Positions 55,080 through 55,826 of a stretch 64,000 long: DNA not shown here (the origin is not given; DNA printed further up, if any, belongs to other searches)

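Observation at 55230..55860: HutP homolog placed directly upstream of iorAB, with HutP-type NAG-N4 triplet arrays over a terminator-like hairpin in the intervening leader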

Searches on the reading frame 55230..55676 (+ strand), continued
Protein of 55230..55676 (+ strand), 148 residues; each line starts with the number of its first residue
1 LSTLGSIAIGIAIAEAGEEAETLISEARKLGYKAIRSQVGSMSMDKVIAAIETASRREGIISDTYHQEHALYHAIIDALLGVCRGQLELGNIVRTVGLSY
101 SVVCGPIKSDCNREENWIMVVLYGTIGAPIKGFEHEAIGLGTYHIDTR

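Call 89: find_encoding_contigs(protein=P0011, flank=6000, max_places=2)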
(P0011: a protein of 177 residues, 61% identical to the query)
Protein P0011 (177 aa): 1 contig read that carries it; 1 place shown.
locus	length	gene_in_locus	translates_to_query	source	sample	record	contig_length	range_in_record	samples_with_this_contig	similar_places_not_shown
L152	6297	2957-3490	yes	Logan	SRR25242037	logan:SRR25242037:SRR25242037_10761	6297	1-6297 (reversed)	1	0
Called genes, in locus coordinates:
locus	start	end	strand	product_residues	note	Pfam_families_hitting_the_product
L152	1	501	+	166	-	?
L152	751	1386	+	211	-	PF02607:B12-binding_2, PF02310:B12-binding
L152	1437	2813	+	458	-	PF05369:MtmB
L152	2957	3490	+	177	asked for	PF09021:HutP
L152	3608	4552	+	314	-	PF19300:BPD_transp_1_N, PF00528:BPD_transp_1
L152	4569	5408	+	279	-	PF00528:BPD_transp_1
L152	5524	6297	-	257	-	?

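Call 95: search_protein_families(library=ncbifam, proteins=[L021:8072-10102:+, L008:4385-5944:+, L008:6455-7900:+], max_evalue=1e-10)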
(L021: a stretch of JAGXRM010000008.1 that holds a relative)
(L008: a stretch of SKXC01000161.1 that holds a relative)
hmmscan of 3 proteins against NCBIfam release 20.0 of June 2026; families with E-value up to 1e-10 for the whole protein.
L021:8072-10102:+ (676 aa): 3 families
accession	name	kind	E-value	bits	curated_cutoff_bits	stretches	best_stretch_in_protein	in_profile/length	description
TIGR01228.2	hutU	equivalog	5.9e-131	437.8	375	1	102-641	17-536/545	urocanate hydratase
NF058531.1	CH3_S_urocan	exception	3.7e-98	329.3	880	1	107-642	22-530/535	S-methyl thiourocanate hydratase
NF058530.1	thiouroc_hyd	equivalog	3.2e-87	293.4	930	1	108-639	14-523/535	thiourocanate hydratase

L008:4385-5944:+ (519 aa): 8 families
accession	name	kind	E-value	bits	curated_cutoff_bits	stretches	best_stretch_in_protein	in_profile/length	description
NF006871.0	PRK09367.1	subfamily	4.9e-212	705.1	524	1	12-511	2-503/505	histidine ammonia-lyase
TIGR01225.1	hutH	equivalog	1.2e-209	697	539.15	1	15-512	2-501/506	histidine ammonia-lyase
TIGR04475.1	Phe_D_beta_mut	equivalog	8.4e-140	466.8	800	1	15-499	3-508/510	phenylalanine aminomutase (D-beta-phenylalanine forming)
TIGR03832.1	Tyr_2_3_mutase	equivalog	3.4e-135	451.4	501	1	16-490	1-497/507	tyrosine 2,3-aminomutase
NF053541.1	FlxA_rubin_TAL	equivalog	9.7e-115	383.8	700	1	23-500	3-496/498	flexirubin biosynthesis tyrosine ammonia-lyase FlxA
NF041222.1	BagA_FevW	exception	2.1e-96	323.6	1000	1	16-507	3-521/529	bagremycin/ferroverdin biosynthesis tyrosine ammonia-lyase BagA/FevW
TIGR01226.1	phe_am_lyase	equivalog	3.8e-82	276.7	519.15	1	3-461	22-502/680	phenylalanine ammonia-lyase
TIGR04473.1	taxol_Phe_23mut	exception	6.6e-50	170.1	1250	1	21-468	35-506/687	phenylalanine aminomutase (L-beta-phenylalanine forming)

L008:6455-7900:+ (481 aa): 1 family
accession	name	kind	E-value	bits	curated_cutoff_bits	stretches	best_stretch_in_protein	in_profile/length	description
TIGR02369.2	trimeth_pyl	equivalog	5.5e-122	407.6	525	1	20-480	2-464/469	[trimethylamine--corrinoid protein] Co-methyltransferase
